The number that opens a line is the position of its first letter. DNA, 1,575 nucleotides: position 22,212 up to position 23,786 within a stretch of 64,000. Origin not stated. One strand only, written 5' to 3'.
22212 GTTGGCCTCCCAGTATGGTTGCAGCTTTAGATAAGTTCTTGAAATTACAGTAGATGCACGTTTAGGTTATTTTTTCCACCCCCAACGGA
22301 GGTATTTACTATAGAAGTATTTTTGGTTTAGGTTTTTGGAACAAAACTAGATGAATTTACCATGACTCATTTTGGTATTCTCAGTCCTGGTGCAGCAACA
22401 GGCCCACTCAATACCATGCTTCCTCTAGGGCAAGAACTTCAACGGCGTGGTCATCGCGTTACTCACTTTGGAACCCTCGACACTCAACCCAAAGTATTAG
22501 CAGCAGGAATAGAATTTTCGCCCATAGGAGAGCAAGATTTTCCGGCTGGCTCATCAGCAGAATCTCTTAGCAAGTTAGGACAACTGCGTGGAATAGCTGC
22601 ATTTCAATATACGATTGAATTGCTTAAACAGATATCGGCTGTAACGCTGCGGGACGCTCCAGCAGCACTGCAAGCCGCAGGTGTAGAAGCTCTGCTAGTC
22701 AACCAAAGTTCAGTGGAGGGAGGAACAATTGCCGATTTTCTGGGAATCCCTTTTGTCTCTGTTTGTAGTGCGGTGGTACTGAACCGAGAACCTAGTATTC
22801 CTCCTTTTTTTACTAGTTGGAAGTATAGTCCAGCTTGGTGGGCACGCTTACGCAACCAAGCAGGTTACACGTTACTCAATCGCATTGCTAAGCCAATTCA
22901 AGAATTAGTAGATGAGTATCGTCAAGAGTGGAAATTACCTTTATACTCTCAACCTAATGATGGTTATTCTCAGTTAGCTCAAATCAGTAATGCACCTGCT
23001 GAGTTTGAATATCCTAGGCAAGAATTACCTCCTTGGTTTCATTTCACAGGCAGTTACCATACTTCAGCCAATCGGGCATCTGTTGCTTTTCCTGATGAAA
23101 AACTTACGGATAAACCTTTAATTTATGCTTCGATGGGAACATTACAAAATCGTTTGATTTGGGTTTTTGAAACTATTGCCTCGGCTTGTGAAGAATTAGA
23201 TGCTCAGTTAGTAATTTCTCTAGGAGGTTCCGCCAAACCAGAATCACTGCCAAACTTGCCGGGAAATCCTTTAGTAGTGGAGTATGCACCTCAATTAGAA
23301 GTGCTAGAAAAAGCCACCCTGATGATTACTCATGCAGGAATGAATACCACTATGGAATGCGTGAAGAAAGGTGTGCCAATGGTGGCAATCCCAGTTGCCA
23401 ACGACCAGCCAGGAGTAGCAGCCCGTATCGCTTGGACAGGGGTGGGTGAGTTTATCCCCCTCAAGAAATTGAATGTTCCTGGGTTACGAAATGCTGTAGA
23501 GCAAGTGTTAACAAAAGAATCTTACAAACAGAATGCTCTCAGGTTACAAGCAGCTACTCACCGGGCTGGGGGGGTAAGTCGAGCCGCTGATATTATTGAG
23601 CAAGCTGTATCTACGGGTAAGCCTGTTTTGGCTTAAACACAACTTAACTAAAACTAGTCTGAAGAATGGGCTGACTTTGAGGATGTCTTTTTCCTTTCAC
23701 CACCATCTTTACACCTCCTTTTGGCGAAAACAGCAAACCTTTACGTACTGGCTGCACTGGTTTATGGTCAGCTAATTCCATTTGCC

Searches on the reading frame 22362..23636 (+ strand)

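Call 73: search_protein_families(library=pfam, proteins=[window:22362-23636:+], max_evalue=0.00001)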
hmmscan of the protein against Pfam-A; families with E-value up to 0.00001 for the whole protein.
window:22362-23636:+ (424 aa): 3 families
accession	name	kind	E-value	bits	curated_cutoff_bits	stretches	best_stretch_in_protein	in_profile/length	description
PF00201.24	UDPGT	-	5.3e-23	82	19.5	1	102-397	113-420/499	UDP-glucoronosyl and UDP-glucosyl transferase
PF06722.18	EryCIII-like_C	-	2.1e-14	54.2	31.7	1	275-397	6-127/145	Erythromycin biosynthesis protein CIII-like, C-terminal domain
PF04101.22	Glyco_tran_28_C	-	5.5e-11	43.2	22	1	273-392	22-151/166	Glycosyltransferase family 28 C-terminal domain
